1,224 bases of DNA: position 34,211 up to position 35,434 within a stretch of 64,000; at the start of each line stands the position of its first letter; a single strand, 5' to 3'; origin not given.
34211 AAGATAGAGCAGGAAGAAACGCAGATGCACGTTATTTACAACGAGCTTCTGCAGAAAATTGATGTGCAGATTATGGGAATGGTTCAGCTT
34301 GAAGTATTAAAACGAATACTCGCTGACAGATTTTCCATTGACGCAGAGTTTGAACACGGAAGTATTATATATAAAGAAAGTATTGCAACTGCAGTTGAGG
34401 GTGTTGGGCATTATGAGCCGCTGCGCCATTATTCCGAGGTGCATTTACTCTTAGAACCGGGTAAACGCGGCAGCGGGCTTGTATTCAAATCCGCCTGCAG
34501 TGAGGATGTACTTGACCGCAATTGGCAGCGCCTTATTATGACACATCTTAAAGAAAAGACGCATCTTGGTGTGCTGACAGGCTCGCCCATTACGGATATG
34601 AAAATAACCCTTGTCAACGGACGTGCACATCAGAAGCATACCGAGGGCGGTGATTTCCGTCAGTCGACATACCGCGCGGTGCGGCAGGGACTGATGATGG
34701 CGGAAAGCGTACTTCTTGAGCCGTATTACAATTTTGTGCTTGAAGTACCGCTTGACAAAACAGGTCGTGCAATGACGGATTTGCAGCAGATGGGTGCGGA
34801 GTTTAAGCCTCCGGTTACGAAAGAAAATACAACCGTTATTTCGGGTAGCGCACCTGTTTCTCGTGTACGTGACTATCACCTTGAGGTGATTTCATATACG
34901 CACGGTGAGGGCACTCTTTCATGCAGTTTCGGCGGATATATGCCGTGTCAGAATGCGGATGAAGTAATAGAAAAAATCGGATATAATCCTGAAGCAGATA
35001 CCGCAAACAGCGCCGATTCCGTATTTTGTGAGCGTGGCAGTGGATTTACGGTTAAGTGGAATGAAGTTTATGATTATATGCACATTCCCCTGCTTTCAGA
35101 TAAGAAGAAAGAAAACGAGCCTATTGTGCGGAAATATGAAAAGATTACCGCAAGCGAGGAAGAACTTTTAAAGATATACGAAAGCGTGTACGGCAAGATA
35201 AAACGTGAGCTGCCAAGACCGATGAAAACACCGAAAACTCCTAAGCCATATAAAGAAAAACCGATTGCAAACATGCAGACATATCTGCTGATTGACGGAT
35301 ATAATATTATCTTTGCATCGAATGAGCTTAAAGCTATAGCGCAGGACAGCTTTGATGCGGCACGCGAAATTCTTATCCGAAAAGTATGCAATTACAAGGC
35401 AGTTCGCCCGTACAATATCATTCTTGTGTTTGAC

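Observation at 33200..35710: Ribosome-binding GTPase (EF-G/TetM-like) fused to a Rae1/YacP-type NYN nuclease domain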

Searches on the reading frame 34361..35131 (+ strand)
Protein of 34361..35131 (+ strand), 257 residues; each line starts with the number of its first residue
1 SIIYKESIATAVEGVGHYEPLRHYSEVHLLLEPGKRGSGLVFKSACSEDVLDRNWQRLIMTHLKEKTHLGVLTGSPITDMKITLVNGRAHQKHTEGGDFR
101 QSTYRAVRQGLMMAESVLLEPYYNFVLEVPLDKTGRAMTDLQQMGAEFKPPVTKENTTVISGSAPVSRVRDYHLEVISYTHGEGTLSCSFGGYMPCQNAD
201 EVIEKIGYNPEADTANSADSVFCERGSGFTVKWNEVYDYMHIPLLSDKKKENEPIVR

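Call 33: search_solved_structures(query=window:34361-35131:+, max_evalue=0.001, show_alignments=5)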
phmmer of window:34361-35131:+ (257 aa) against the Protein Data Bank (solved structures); distinct sequences matched with E-value up to 0.001: 48.
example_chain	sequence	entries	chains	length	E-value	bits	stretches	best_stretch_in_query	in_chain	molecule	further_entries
2mzw_A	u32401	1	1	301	1.9e-16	63.6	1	22-205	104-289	Elongation factor G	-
2xex_A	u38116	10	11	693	1.7e-15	60.4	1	22-205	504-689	ELONGATION FACTOR G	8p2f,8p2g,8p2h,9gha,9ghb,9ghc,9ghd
3zzt_A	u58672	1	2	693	1.7e-15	60.4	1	22-205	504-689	ELONGATION FACTOR G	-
3zz0_A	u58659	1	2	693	1.7e-15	60.4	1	22-205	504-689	Elongation factor G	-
3zzu_A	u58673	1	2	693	1.7e-15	60.4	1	22-205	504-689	ELONGATION FACTOR G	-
4myt_A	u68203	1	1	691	3.3e-14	56.2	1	4-195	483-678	Elongation factor G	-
4m1k_A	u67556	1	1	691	3.9e-14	56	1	3-195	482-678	Elongation factor G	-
4v6v_A1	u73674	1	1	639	3.9e-14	56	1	3-196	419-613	Tetracycline resistance protein TetO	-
2j7k_A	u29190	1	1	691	6.1e-14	55.3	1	4-195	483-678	ELONGATION FACTOR G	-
1dar_A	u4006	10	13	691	6.1e-14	55.3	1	4-195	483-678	ELONGATION FACTOR G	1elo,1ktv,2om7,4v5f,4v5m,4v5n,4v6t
1efg_A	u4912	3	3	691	6.2e-14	55.3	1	4-195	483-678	ELONGATION FACTOR G | PROTEIN (ELONGATION FACTOR G)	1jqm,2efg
2bm0_A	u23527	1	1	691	6.2e-14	55.3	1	4-195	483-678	ELONGATION FACTOR G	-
2bm1_A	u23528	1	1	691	6.2e-14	55.3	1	4-195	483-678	ELONGATION FACTOR G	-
4v9j_AY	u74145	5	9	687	6.3e-14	55.3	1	4-195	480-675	Elongation factor G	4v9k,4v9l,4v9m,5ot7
4w29_AY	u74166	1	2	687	6.4e-14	55.3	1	4-195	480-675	Elongation factor G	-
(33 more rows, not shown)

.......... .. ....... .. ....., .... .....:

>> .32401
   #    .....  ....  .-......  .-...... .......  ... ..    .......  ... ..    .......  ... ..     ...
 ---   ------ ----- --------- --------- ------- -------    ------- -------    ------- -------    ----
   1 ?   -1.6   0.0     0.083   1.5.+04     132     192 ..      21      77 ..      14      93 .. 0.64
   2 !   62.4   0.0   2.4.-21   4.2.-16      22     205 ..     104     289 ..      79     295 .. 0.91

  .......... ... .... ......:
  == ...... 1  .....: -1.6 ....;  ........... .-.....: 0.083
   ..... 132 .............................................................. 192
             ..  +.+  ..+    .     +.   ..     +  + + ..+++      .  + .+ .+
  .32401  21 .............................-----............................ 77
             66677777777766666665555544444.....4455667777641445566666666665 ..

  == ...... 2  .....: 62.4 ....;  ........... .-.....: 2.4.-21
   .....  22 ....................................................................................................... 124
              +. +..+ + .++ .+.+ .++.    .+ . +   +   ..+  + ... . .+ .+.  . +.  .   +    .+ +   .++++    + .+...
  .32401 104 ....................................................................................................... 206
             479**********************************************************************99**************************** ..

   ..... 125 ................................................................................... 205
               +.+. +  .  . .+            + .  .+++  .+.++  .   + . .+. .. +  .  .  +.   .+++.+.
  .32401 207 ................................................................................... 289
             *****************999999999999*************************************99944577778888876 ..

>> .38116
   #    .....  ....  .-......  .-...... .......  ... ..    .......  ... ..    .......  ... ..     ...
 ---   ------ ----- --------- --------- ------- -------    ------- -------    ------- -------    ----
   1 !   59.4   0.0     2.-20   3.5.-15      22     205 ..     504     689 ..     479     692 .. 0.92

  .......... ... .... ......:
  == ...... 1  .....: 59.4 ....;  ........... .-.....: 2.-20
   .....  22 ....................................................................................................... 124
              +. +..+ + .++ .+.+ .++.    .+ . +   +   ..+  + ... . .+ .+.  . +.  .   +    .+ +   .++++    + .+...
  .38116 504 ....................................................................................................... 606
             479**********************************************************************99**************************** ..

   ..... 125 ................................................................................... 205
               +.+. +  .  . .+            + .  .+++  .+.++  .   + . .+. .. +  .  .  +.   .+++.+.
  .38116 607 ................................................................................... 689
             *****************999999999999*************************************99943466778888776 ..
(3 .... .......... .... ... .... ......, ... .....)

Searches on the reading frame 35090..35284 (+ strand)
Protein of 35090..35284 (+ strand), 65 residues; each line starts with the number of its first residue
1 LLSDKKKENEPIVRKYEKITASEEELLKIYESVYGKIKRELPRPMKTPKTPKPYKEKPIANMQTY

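Call 47: search_protein_families(library=pfam, proteins=[window:35090-35284:+], max_evalue=10)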
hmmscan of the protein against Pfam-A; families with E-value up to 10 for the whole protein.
seq(65 aa): 2 families
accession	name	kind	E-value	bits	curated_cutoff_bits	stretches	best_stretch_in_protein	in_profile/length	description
PF05377.16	FlaC_arch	-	0.036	14.9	27.8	1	4-33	18-47/55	Flagella accessory protein C (FlaC)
PF24210.1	T4_RIIA1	-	0.16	12.1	27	1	5-31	34-60/67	RIIA.1-like protein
